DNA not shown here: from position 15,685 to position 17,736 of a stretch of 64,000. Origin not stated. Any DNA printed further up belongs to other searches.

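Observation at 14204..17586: Third Lys T-box controls lysA plus an NhaC/LysW-like transporter, defining a tRNA-Lys regulon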

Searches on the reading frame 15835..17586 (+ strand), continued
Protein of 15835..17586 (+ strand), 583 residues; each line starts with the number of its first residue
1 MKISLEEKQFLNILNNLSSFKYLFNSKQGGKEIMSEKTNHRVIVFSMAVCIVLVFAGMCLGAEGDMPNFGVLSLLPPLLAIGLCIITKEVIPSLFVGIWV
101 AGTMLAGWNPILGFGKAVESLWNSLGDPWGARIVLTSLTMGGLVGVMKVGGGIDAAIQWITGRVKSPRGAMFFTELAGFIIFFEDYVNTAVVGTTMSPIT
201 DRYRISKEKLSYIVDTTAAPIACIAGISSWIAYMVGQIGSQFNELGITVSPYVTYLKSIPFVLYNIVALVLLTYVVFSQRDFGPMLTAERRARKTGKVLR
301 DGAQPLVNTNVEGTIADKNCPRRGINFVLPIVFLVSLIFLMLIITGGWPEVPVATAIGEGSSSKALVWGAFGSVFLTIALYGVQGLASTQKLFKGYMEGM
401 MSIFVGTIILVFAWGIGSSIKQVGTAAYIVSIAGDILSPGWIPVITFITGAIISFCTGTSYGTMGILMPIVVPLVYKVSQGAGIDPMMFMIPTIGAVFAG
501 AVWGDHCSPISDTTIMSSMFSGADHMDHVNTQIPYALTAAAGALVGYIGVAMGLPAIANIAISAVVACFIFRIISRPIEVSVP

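Call 52: list_cluster_members(proteins=[P0047, P0051, P0018, P0042])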
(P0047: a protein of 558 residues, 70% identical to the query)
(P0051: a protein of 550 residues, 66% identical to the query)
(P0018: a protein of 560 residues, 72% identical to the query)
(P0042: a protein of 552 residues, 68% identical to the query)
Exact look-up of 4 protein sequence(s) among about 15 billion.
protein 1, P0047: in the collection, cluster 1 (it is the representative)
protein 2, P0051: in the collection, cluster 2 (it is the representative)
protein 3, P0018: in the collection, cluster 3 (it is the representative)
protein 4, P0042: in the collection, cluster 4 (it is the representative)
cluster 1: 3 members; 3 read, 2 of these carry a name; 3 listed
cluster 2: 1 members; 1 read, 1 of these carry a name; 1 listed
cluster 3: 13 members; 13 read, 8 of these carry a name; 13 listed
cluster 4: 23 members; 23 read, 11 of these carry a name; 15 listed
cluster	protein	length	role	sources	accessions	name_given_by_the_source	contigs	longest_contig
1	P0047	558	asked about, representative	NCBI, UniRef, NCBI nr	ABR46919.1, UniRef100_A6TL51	Na+/H+ antiporter NhaC [Alkaliphilus metalliredigens QYMF] | Na+/H+ antiporter NhaC n=2 Tax=Alkaliphilus TaxID=114627 RepID=A6TL51_ALKMQ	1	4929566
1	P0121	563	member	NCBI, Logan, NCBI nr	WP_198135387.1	Na+/H+ antiporter NhaC family protein [Alkaliphilus metalliredigens]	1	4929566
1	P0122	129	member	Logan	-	-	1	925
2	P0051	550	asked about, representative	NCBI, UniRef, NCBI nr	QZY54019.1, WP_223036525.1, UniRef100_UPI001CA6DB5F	Na+/H+ antiporter NhaC family protein [Crassaminicella profunda] | Na+/H+ antiporter NhaC family protein n=1 Tax=Crassaminicella profunda TaxID=1286698 ...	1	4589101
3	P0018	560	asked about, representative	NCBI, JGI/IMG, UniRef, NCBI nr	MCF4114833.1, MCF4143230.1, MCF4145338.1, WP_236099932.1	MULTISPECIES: Na+/H+ antiporter NhaC family protein [Dethiosulfovibrio] | Na+/H+ antiporter NhaC family protein n=2 Tax=Dethiosulfovibrio TaxID=47054 ...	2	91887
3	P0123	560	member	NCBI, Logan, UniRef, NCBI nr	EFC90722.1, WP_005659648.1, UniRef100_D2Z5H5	Na+/H+ antiporter NhaC [Dethiosulfovibrio peptidovorans DSM 11002] | Na+/H+ antiporter NhaC n=1 Tax=Dethiosulfovibrio peptidovorans DSM 11002 TaxID=469381 ... | Na+/H+ antiporter NhaC family protein [Dethiosulfovibrio peptidovorans]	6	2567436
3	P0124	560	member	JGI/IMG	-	Na+/H+ antiporter NhaC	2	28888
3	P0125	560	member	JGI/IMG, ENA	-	Na+/H+ antiporter NhaC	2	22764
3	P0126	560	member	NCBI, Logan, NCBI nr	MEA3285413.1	MAG: Na+/H+ antiporter NhaC family protein [Synergistota bacterium] | Na+/H+ antiporter NhaC family protein [Synergistota bacterium]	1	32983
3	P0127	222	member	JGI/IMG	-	Na+/H+ antiporter NhaC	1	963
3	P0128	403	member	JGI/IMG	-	Na+/H+ antiporter NhaC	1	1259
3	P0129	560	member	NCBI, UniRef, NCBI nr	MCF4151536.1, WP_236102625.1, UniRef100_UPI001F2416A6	Na+/H+ antiporter NhaC family protein [Dethiosulfovibrio sp. F2B] | Na+/H+ antiporter NhaC family protein n=1 Tax=Dethiosulfovibrio faecalis TaxID=2720018 ... | Na+/H+ antiporter NhaC family protein [Dethiosulfovibrio faecalis]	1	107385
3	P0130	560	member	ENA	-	-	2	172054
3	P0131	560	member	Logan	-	-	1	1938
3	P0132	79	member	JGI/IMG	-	-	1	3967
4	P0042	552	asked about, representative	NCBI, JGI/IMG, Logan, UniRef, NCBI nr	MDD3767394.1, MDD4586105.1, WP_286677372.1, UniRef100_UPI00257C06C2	Na+/H+ antiporter NhaC family protein [Aminobacterium sp. EBM-42] | Na+/H+ antiporter NhaC family protein n=1 Tax=Aminobacterium sp. EBM-42 TaxID=1918503 ...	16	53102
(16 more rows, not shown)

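Call 56: search_protein_families(library=pfam, proteins=[L005:5162-5863:+, L005:4257-5078:+, L005:7760-8893:+, L007:5218-5931:+, L013:5195-5896:+, L006:4943-5914:-, L015:4862-5428:+, L017:507-1757:-, L017:3860-5476:+], max_evalue=0.00001)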
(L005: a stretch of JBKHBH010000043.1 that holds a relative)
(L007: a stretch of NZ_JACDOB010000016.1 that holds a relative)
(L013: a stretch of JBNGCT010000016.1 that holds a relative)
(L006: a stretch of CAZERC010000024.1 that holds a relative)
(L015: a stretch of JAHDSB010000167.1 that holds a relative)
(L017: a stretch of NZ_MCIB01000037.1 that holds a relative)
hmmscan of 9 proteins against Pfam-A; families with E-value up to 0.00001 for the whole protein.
L005:5162-5863:+ (233 aa): 2 families
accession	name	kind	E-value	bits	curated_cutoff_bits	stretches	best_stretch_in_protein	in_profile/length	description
PF07729.17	FCD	-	1e-11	45.8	24.3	1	105-222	1-124/125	FCD domain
PF08461.16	HTH_12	-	6.5e-11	42.5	21.4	1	12-74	3-65/66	Ribonuclease R winged-helix domain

L005:4257-5078:+ (273 aa): 0 families

L005:7760-8893:+ (377 aa): 0 families

L007:5218-5931:+ (237 aa): 2 families
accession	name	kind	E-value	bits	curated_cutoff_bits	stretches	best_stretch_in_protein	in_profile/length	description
PF07729.17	FCD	-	2.1e-14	54.4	24.3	1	120-227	2-119/125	FCD domain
PF08461.16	HTH_12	-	6.4e-14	52.1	21.4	1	26-88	3-65/66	Ribonuclease R winged-helix domain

L013:5195-5896:+ (233 aa): 2 families
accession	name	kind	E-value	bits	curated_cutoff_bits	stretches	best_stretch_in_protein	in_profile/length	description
PF07729.17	FCD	-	5.7e-13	49.8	24.3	1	105-222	1-124/125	FCD domain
PF08461.16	HTH_12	-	1.7e-12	47.5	21.4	1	12-74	3-65/66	Ribonuclease R winged-helix domain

L006:4943-5914:- (323 aa): 0 families

L015:4862-5428:+ (188 aa): 1 family
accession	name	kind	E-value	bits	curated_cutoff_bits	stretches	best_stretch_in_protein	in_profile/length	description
PF01558.24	POR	-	7e-31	108.1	27.4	1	13-182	1-173/173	Pyruvate ferredoxin/flavodoxin oxidoreductase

L017:507-1757:- (416 aa): 1 family
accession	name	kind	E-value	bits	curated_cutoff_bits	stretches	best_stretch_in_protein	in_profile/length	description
PF00155.27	Aminotran_1_2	-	6.4e-50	170.8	19.7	1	51-391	3-350/361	Aminotransferase class I and II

L017:3860-5476:+ (538 aa): 3 families
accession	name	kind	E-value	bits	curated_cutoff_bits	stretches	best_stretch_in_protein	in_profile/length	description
PF00704.34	Glyco_hydro_18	-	6.1e-39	135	29.6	1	44-345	4-316/317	Glycosyl hydrolases family 18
PF00395.25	SLH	-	3.9e-32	110.4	20.8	2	421-464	1-44/44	S-layer homology domain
PF23916.1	TIM-barrel_EndoS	-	4e-06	27.1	27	1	80-168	42-135/238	Endo-beta-N-acetylglucosaminidase EndoS TIM-barrel domain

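Call 66: search_solved_structures(query=window:15934-17586:+, max_evalue=0.01)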
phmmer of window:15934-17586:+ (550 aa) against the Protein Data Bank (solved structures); distinct sequences matched with E-value up to 0.01: 0.
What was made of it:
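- Tried and rejected: Solved structures: no homolog of the transporter in the PDB (call 66).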

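Call 67: search_dna_similar(query=window:15934-17586:+, collection=plasmids, mode=protein, max_rows=25, max_evalue=1e-20)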
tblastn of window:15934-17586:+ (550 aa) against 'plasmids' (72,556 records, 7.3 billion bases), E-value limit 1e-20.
Records with a match: 57; places in all: 62; records where one place covers at least 80% of the query: 42.
Best place of each record, by identity: <60% 57.
By first word of the organism name: Pseudoalteromonas 8; Haladaptatus 5; Natrinema 3; Thioclava 3; Methanosphaera 2; Halorubrum 2; Natronorubrum 2; Vibrio 2; Photobacterium 2; Vescimonas 2; and 25 more.
By predicted mobility (MOB-suite, as given by PLSDB): non-mobilizable 55; conjugative 2.
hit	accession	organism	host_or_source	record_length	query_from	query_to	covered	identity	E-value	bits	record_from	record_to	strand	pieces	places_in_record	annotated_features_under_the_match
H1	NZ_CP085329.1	Haladaptatus salinisoli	cell culture,saline soil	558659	26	515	89%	39.4%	2e-89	308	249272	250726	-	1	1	Na+/H+ antiporter NhaC family protein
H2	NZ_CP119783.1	Haladaptatus sp. YSMS36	cell culture,sediment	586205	35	505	86%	40.0%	1e-79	280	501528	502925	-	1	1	Na+/H+ antiporter NhaC family protein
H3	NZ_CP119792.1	Haladaptatus sp. QDMS2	cell culture,sediment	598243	35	505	86%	40.0%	1e-79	280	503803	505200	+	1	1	Na+/H+ antiporter NhaC family protein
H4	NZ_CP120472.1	Haladaptatus sp. DYSN1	cell culture,sediment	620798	35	505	86%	40.0%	1e-79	280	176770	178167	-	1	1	Na+/H+ antiporter NhaC family protein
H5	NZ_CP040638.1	Natrinema pallidum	Salt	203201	28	502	86%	39.6%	1e-78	277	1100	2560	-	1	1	Na+/H+ antiporter NhaC family protein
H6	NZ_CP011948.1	Haloferax gibbonsii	whole genome,saline saltern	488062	36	522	89%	38.4%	3e-100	340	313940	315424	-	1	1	Na+/H+ antiporter NhaC family protein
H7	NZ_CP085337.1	Haladaptatus halobius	cell culture,saline soil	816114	35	505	86%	39.5%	7e-88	303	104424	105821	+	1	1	Na+/H+ antiporter NhaC family protein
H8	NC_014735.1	Halogeometricum borinquense DSM 11551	-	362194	35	504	85%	39.1%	1e-90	311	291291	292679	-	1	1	Na+/H+ antiporter NhaC family protein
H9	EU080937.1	haloarchaeon TuA4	-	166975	26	499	86%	38.2%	5e-78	275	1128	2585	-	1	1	record has no annotation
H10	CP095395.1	Natribaculum longum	cell culture,saline soil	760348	36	507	86%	36.8%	1e-78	276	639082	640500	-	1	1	none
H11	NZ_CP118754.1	Methanosphaera sp. ISO3-F5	-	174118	35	521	89%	35.6%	5e-70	252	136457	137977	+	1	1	Na+/H+ antiporter NhaC family protein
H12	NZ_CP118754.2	Methanosphaera sp. ISO3-F5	Ovis aries,Ovine rumen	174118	35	521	89%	35.6%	5e-70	252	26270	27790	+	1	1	Na+/H+ antiporter NhaC family protein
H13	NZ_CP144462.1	Halalkalicoccus sp. FCH27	cell culture,Salt lake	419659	35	507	86%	36.6%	1e-73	262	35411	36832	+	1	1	Na+/H+ antiporter NhaC family protein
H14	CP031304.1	Natrinema thermotolerans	Cell culture,Korean salt-fermented food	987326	47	505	83%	37.3%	2e-75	268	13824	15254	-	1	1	Na+/H+ antiporter NhaC family protein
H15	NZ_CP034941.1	Halorubrum ezzemoulense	Cell Culture,Hypersaline Lake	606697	50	507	83%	37.2%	1e-76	271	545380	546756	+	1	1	Na+/H+ antiporter NhaC family protein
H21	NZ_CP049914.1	Vibrio sp. HDW18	Anodonta arcaeformis,single bacterial ...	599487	47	521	86%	34.0%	3e-60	223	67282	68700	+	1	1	Na+/H+ antiporter NhaC family protein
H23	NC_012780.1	[Eubacterium] eligens ATCC 27750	-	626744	47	515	85%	33.6%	5e-60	222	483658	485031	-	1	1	Na+/H+ antiporter NhaC family protein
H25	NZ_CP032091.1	Pseudoalteromonas donghaensis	cell culture,seawater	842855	35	511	87%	33.0%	8e-46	181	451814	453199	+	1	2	Na+/H+ antiporter NhaC family protein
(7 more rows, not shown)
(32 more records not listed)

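Call 68: get_annotated_region(hit=H21, flank=1500)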
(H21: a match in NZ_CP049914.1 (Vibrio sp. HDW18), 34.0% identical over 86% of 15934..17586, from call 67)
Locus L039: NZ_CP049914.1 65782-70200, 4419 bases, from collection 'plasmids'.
description: Vibrio sp. HDW18 plasmid p_unnamed1, complete sequence
organism: Vibrio sp. HDW18 (NCBI taxid 2714948)
taxonomy: Bacteria; Pseudomonadota; Gammaproteobacteria; Vibrionales; Vibrionaceae; Vibrio; Vibrio sp. HDW18
host: -; source: Anodonta arcaeformis,single bacterial strain; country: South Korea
typing (MOB-suite, as given by PLSDB): non-mobilizable
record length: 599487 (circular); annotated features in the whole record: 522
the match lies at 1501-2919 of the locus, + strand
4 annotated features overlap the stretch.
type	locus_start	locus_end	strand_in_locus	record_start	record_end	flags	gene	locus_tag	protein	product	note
CDS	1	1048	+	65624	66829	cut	emrD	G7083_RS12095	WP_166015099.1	multidrug efflux MFS transporter EmrD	GO:0042908 - xenobiotic transport [Evidence IEA]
CDS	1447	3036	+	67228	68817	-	-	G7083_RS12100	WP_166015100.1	Na+/H+ antiporter NhaC family protein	-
CDS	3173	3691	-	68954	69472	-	-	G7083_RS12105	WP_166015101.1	nicotinate-nicotinamide nucleotide adenylyltransferase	-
CDS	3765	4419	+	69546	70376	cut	nadE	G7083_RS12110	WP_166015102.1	ammonia-dependent NAD(+) synthetase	GO:0009435 - NAD biosynthetic process [Evidence IEA]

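Call 69: get_annotated_region(hit=H25, flank=1500)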
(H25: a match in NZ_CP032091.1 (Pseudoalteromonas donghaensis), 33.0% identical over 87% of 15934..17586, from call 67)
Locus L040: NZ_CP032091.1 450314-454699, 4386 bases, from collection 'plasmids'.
description: Pseudoalteromonas donghaensis strain HJ51 plasmid unnamed1, complete sequence
organism: Pseudoalteromonas donghaensis (NCBI taxid 621376)
taxonomy: Bacteria; Pseudomonadota; Gammaproteobacteria; Alteromonadales; Pseudoalteromonadaceae; Pseudoalteromonas; Pseudoalteromonas donghaensis
host: -; source: cell culture,seawater; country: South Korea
typing (MOB-suite, as given by PLSDB): non-mobilizable
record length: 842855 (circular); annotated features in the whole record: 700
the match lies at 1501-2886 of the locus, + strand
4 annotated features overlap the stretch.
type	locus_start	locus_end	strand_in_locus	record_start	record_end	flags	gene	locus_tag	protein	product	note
CDS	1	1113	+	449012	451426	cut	-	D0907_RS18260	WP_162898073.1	M14 family zinc carboxypeptidase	GO:0006508 - proteolysis [Evidence IEA]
CDS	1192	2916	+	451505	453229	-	-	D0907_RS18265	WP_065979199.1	Na+/H+ antiporter NhaC family protein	-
CDS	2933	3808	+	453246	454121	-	dgcR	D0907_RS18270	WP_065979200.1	LysR family transcriptional regulator DgcR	-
CDS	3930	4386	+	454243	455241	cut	dgcN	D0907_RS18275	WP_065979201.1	N-acetyltransferase DgcN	-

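Call 70: get_annotated_region(hit=H23, flank=1500)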
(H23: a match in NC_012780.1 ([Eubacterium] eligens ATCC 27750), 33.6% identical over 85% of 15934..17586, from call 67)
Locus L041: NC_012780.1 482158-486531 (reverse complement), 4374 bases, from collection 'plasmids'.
description: [Eubacterium] eligens ATCC 27750 plasmid unnamed, complete sequence
organism: [Eubacterium] eligens ATCC 27750 (NCBI taxid 515620)
taxonomy: Bacteria; Bacillota; Clostridia; Lachnospirales; Lachnospiraceae; Lachnospira; Lachnospira eligens; [Eubacterium] eligens ATCC 27750
host: -; source: -; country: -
typing (MOB-suite, as given by PLSDB): non-mobilizable; replicon rep_cluster_238
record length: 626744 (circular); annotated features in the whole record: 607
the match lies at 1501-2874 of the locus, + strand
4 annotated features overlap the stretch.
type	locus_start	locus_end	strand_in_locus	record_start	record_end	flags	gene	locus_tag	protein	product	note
CDS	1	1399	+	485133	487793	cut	-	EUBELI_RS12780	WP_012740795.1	AAA family ATPase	-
CDS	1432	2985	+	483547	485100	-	-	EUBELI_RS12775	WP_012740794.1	Na+/H+ antiporter NhaC family protein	-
CDS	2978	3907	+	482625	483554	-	-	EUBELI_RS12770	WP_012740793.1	DMT family transporter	GO:0055085 - transmembrane transport [Evidence IEA]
CDS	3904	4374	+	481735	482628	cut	-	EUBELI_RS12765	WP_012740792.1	DNA/RNA non-specific endonuclease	-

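Call 73: search_protein_families(library=ncbifam, proteins=[L039:1447-3036:+, L040:1192-2916:+, L041:1432-2985:+, window:15934-17586:+], max_evalue=0.00001)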
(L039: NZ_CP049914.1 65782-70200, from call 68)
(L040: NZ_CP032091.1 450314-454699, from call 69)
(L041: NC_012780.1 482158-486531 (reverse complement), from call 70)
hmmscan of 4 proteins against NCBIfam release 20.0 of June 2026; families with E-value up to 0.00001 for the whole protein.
L039:1447-3036:+ (529 aa): 3 families
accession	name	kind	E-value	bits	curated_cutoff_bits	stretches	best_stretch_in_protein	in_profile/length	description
NF000013.1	tet_NaH_anti_35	exception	1.5e-111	373.2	750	1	165-511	1-353/369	tetracycline efflux Na+/H+ antiporter family transporter Tet(35)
TIGR00931.1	antiport_nhaC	equivalog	6.8e-07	28.4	370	1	319-473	36-189/454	Na+/H+ antiporter NhaC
NF052307.1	ArgOrthExpArcD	equivalog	1.8e-06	27.1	650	1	384-492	118-224/469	arginine/ornithine antiporter ArcD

L040:1192-2916:+ (574 aa): 3 families
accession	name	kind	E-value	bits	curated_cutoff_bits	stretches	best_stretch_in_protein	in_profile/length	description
NF000013.1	tet_NaH_anti_35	exception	1.4e-29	103.4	750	1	393-555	163-317/369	tetracycline efflux Na+/H+ antiporter family transporter Tet(35)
NF052307.1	ArgOrthExpArcD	equivalog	4.2e-14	52.3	650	1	351-566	12-218/469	arginine/ornithine antiporter ArcD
TIGR00931.1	antiport_nhaC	equivalog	2.4e-11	43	370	1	357-552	3-188/454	Na+/H+ antiporter NhaC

L041:1432-2985:+ (517 aa): 3 families
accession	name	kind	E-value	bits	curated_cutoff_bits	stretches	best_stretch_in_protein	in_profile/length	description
NF000013.1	tet_NaH_anti_35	exception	1.1e-59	202.5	750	1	171-499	1-347/369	tetracycline efflux Na+/H+ antiporter family transporter Tet(35)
TIGR00931.1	antiport_nhaC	equivalog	1.2e-10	40.7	370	1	312-488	34-210/454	Na+/H+ antiporter NhaC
NF052307.1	ArgOrthExpArcD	equivalog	9.8e-10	37.8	650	1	323-491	64-229/469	arginine/ornithine antiporter ArcD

window:15934-17586:+ (550 aa): 3 families
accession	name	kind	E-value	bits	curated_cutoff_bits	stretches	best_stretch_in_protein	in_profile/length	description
NF000013.1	tet_NaH_anti_35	exception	4.7e-48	164.2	750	1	190-541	3-351/369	tetracycline efflux Na+/H+ antiporter family transporter Tet(35)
NF052307.1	ArgOrthExpArcD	equivalog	6.4e-13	48.4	650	1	332-529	48-231/469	arginine/ornithine antiporter ArcD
TIGR00931.1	antiport_nhaC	equivalog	5.8e-12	45.1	370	1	360-499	60-187/454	Na+/H+ antiporter NhaC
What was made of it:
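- On LysW (L-box-regulated NhaC-type lysine transporter): The shared superfamily branch is confirmed (call 73).
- On NhaC Na+/H+ antiporter (TIGR00931 equivalog): 45.1 bits, partial, against a cut-off of 370 (call 73).
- The match to the true NhaC equivalog model is weak and partial (45 bits, cut-off 370; call 73).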

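Call 81: find_encoding_contigs(protein=P0065, flank=4000, max_places=1)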
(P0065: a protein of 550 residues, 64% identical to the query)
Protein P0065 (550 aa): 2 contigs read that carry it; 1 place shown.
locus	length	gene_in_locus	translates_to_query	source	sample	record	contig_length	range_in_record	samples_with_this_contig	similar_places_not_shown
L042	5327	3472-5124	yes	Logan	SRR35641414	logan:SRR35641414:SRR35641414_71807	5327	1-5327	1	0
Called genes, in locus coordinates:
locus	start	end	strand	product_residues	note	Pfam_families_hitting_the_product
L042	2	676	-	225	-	?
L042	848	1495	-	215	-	PF13189:Cytidylate_kin2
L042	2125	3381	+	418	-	PF00278:Orn_DAP_Arg_deC, PF02784:Orn_Arg_deC_N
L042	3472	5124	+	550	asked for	PF03553:Na_H_antiporter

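Call 82: find_encoding_contigs(protein=P0031, flank=4000, max_places=1)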
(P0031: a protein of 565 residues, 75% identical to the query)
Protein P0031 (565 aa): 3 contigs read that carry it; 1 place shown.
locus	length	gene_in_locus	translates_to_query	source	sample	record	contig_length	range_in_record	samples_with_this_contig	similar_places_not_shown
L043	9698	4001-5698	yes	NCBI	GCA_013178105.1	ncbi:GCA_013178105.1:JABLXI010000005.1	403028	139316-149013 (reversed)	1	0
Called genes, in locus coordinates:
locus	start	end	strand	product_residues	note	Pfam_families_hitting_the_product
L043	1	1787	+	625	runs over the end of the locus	PF00158:Sigma54_activat, PF14532:Sigma54_activ_2, PF07728:AAA_5 (weak), PF00004:AAA (weak), PF25601:AAA_lid_14, PF02954:HTH_8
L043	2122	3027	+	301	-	PF16654:DAPDH_C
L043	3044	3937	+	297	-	PF01678:DAP_epimerase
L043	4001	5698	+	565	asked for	PF03553:Na_H_antiporter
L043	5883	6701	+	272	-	PF04951:Peptidase_M55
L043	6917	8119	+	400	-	PF01321:Creatinase_N, PF00557:Peptidase_M24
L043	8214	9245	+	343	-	PF16868:NMT1_3, PF12974:Phosphonate-bd (faint), PF09084:NMT1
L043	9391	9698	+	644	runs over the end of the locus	PF06808:DctM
